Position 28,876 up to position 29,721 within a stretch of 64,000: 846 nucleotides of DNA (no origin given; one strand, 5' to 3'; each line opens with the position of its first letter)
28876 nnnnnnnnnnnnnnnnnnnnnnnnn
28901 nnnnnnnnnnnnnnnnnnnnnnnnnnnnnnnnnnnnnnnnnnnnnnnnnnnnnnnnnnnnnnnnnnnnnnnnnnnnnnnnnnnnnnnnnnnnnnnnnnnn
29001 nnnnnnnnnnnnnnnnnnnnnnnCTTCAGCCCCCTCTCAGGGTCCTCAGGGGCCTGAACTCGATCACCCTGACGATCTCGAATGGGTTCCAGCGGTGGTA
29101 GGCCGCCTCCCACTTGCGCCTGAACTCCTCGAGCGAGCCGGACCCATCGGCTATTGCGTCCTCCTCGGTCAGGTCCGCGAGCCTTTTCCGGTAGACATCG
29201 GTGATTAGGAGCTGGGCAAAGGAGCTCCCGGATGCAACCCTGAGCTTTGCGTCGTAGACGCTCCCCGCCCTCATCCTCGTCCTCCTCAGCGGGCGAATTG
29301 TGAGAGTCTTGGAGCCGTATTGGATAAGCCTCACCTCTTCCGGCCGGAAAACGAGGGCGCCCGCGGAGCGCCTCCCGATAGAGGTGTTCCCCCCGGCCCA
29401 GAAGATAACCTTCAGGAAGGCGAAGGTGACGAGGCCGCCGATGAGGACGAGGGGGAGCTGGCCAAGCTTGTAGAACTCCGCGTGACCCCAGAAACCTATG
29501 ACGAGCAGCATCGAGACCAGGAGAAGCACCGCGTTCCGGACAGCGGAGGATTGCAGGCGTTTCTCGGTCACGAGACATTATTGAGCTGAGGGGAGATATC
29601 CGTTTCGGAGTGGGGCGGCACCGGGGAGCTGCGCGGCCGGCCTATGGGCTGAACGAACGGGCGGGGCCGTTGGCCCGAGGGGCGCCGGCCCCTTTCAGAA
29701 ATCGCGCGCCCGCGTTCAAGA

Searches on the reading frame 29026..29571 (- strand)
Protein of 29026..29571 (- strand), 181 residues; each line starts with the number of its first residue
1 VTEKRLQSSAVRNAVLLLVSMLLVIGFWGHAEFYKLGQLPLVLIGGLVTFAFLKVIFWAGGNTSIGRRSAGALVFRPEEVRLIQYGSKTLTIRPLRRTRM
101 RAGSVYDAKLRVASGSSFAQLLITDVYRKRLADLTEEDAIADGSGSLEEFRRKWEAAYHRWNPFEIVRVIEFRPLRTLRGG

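Call 3: search_protein_families(library=pfam, max_evalue=1, proteins=[window:29026-29571:-])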
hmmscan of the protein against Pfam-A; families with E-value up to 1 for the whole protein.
window:29026-29571:- (181 aa): 2 families
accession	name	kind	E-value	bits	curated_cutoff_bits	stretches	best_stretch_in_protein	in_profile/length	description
PF04266.20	ASCH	-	2.5e-09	38.2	21.2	1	75-175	3-102/103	ASCH domain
PF14710.11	Nitr_red_alph_N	-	0.75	10.6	24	1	136-161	11-38/38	Respiratory nitrate reductase alpha N-terminal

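Call 67: search_protein_families(library=padloc, max_evalue=0.01, proteins=[window:29026-29571:-])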
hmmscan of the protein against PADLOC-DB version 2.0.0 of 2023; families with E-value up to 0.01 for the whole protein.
window:29026-29571:- (181 aa): 0 families
